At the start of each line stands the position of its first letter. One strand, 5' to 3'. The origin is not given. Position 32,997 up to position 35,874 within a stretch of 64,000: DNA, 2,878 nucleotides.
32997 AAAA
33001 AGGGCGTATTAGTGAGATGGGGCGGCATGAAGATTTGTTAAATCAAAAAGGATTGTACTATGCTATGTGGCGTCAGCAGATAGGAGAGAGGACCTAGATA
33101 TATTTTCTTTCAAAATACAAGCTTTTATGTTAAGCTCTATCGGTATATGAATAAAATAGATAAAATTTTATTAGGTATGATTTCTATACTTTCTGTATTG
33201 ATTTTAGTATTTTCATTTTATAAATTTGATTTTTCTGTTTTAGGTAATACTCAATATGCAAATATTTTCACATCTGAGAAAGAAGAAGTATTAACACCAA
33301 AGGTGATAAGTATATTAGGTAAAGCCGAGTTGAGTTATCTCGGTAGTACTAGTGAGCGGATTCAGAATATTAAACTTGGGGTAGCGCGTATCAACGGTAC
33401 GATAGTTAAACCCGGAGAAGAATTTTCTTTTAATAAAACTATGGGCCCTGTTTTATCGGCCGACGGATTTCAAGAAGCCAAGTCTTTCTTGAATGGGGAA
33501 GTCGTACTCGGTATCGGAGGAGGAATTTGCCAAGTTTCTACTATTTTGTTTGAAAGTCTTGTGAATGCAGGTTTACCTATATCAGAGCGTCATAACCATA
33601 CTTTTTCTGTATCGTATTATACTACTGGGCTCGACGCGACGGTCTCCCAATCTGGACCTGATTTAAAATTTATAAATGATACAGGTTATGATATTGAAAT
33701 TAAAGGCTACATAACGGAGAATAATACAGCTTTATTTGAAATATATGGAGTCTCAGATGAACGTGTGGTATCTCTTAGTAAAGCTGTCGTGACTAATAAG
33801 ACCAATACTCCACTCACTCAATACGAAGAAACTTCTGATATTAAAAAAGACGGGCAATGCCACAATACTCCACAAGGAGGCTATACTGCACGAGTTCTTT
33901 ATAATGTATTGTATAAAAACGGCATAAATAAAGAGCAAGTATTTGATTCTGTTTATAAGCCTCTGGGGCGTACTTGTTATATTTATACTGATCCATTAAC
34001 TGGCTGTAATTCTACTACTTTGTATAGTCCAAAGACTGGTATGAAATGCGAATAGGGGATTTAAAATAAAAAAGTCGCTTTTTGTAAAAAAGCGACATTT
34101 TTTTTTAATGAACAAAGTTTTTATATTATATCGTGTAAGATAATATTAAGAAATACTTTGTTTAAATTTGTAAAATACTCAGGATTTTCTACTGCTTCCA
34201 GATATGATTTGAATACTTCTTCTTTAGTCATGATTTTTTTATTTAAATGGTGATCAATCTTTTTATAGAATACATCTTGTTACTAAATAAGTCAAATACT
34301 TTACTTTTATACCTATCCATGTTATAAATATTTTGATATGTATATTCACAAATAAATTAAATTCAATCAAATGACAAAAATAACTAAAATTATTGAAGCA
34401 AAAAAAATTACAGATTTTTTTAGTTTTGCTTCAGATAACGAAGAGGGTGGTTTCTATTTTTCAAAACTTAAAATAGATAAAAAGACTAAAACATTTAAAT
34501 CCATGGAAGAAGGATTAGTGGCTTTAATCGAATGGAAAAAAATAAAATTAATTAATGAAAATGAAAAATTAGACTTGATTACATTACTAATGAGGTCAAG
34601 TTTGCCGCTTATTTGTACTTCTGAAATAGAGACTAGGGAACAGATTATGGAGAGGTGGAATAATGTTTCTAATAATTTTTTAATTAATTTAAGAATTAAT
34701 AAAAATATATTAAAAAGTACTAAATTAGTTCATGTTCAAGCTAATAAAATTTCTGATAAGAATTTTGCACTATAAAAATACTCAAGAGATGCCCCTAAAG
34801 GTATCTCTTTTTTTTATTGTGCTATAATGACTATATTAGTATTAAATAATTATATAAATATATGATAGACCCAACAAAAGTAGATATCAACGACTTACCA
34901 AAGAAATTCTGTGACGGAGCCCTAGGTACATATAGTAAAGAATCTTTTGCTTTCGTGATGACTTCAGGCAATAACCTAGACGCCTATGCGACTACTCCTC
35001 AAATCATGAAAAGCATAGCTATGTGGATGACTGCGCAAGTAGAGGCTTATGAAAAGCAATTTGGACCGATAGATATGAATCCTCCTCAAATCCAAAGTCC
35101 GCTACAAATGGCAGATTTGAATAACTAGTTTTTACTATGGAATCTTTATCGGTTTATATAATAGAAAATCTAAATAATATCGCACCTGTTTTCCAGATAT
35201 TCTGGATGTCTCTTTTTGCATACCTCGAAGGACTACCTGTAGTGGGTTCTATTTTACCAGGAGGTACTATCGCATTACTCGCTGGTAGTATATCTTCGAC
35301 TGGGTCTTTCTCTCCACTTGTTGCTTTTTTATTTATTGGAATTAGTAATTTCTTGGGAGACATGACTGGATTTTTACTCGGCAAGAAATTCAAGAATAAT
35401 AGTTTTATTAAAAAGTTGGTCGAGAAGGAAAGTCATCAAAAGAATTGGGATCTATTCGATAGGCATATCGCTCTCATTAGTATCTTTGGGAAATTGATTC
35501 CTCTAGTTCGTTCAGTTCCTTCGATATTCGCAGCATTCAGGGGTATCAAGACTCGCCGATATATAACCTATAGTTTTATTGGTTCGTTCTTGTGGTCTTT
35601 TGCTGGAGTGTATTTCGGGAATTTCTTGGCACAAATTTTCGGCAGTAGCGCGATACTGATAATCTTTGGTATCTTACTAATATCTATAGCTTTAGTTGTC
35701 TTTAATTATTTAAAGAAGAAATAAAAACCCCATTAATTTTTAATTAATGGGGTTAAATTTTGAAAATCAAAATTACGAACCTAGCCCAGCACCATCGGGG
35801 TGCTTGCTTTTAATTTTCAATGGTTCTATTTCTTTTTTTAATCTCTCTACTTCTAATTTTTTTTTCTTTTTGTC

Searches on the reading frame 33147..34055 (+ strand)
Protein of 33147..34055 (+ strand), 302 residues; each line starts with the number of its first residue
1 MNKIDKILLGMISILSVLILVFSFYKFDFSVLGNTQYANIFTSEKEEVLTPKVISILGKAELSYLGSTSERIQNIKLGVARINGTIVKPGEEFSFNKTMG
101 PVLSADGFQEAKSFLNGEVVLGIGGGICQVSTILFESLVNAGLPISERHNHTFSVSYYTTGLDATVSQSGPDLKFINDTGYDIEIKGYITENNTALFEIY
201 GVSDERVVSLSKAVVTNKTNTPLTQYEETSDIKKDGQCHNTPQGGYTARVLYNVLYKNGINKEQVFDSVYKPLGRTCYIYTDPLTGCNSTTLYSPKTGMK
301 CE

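Call 3: search_protein_families(library=pfam, proteins=[window:33147-34055:+], max_evalue=0.01)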
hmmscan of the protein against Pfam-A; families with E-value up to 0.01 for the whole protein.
window:33147-34055:+ (302 aa): 1 family
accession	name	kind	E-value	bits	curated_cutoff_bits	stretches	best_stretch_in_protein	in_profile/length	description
PF04294.18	VanW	-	4.9e-45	152.6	27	1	71-193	2-124/130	VanW like protein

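Call 4: search_protein_families(library=ncbifam, proteins=[window:33147-34055:+], max_evalue=0.01)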
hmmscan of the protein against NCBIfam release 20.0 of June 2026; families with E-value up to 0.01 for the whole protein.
window:33147-34055:+ (302 aa): 3 families
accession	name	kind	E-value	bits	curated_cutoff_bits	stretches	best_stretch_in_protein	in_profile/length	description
NF033128.2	vanW-gen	equivalog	1.6e-18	67.3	365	1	70-189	69-193/271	glycopeptide resistance accessory protein VanW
NF033123.1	vanW-G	exception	1.6e-14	54.3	600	1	70-186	69-190/273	glycopeptide resistance accessory protein VanW-G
NF033122.1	vanW-B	exception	4.7e-12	45.8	610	1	70-185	70-190/275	glycopeptide resistance accessory protein VanW-B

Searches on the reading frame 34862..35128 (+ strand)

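Call 68: search_protein_families(library=pfam, proteins=[window:34862-35128:+], max_evalue=0.01)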
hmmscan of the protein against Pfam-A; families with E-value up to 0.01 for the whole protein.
window:34862-35128:+ (88 aa): 1 family
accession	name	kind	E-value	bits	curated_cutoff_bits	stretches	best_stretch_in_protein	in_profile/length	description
PF11950.13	DUF3467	-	0.00058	20.3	25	1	44-71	64-91/92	Protein of unknown function (DUF3467)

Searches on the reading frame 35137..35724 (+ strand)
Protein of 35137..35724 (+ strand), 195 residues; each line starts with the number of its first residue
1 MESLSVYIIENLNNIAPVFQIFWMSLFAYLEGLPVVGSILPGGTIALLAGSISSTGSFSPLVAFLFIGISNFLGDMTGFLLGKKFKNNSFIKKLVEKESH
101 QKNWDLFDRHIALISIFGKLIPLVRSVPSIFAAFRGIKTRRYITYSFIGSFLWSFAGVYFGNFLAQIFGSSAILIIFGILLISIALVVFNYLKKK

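Call 68: search_protein_families(library=pfam, proteins=[window:35137-35724:+], max_evalue=0.01)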
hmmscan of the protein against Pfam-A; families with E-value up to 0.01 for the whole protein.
window:35137-35724:+ (195 aa): 1 family
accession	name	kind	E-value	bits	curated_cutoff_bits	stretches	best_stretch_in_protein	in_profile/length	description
PF09335.16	VTT_dom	-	4.1e-16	60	33.9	1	41-162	2-122/123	VTT domain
